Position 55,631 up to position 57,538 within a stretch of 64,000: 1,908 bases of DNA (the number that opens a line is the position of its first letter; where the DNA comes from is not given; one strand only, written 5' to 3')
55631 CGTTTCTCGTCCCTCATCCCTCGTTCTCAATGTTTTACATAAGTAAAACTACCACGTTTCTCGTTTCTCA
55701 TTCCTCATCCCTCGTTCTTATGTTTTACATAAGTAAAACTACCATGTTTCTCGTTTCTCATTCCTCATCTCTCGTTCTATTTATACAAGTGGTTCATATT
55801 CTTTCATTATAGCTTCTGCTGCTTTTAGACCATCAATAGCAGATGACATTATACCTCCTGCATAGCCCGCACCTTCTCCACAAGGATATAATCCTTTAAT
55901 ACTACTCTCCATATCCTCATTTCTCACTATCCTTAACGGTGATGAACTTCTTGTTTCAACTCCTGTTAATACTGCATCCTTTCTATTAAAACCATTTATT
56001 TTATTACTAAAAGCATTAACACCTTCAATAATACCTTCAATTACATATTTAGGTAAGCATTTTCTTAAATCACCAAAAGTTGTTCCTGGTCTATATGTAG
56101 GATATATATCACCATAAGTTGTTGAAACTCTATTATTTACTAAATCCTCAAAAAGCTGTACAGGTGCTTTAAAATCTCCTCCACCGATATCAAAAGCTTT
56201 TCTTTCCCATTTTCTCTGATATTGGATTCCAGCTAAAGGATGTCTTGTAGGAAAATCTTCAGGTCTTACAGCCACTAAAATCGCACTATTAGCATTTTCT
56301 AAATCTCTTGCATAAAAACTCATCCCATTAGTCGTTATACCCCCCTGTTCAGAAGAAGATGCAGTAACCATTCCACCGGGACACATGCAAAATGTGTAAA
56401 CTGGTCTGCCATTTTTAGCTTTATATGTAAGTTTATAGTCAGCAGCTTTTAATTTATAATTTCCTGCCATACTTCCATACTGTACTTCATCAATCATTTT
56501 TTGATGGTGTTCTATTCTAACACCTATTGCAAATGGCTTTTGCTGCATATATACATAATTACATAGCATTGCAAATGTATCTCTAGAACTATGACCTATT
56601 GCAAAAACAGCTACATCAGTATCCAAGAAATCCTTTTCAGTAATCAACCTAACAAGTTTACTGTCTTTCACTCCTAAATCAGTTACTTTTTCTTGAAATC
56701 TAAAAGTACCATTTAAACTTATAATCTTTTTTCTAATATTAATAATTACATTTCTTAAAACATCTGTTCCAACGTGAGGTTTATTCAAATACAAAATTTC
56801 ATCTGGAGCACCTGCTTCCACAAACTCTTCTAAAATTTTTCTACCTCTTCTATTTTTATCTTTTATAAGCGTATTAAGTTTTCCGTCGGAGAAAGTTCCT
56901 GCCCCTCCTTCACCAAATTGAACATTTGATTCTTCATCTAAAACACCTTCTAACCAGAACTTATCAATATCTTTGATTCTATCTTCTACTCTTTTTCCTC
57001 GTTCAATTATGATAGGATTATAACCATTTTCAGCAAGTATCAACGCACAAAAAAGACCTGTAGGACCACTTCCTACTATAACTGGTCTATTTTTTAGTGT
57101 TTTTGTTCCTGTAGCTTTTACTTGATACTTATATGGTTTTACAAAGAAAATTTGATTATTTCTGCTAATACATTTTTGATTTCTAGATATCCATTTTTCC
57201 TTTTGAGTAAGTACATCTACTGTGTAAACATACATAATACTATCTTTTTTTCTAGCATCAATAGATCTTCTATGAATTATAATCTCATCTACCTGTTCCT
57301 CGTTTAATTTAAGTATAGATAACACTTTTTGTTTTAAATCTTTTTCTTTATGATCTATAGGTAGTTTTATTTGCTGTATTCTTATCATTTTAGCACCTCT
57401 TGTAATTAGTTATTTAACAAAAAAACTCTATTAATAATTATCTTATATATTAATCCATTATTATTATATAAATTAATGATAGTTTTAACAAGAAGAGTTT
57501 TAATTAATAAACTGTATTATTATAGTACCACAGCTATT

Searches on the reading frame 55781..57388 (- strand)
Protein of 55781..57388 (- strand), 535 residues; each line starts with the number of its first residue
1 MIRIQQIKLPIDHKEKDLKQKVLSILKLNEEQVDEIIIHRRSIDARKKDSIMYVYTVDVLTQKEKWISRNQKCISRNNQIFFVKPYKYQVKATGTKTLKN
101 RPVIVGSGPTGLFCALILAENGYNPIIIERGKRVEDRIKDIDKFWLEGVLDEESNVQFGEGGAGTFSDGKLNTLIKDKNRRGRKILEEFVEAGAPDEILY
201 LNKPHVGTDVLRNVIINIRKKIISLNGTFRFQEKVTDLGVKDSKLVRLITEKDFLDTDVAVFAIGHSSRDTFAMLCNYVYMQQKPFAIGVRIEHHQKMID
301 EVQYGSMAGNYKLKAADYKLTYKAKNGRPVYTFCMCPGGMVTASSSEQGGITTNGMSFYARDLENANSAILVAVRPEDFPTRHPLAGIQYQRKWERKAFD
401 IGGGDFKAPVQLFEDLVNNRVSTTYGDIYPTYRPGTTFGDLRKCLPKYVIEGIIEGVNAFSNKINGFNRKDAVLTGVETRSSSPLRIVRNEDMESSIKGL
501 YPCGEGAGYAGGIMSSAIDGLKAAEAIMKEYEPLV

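Call 75: search_protein_families(library=pfam, proteins=[window:55781-57388:-], max_evalue=1e-8)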
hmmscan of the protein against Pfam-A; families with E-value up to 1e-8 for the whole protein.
window:55781-57388:- (535 aa): 1 family
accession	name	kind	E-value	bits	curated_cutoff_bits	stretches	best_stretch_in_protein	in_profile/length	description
PF21688.3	FAD-depend_C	-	5.9e-79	265.3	27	1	285-481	1-197/197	FAD-dependent protein, C-terminal domain-like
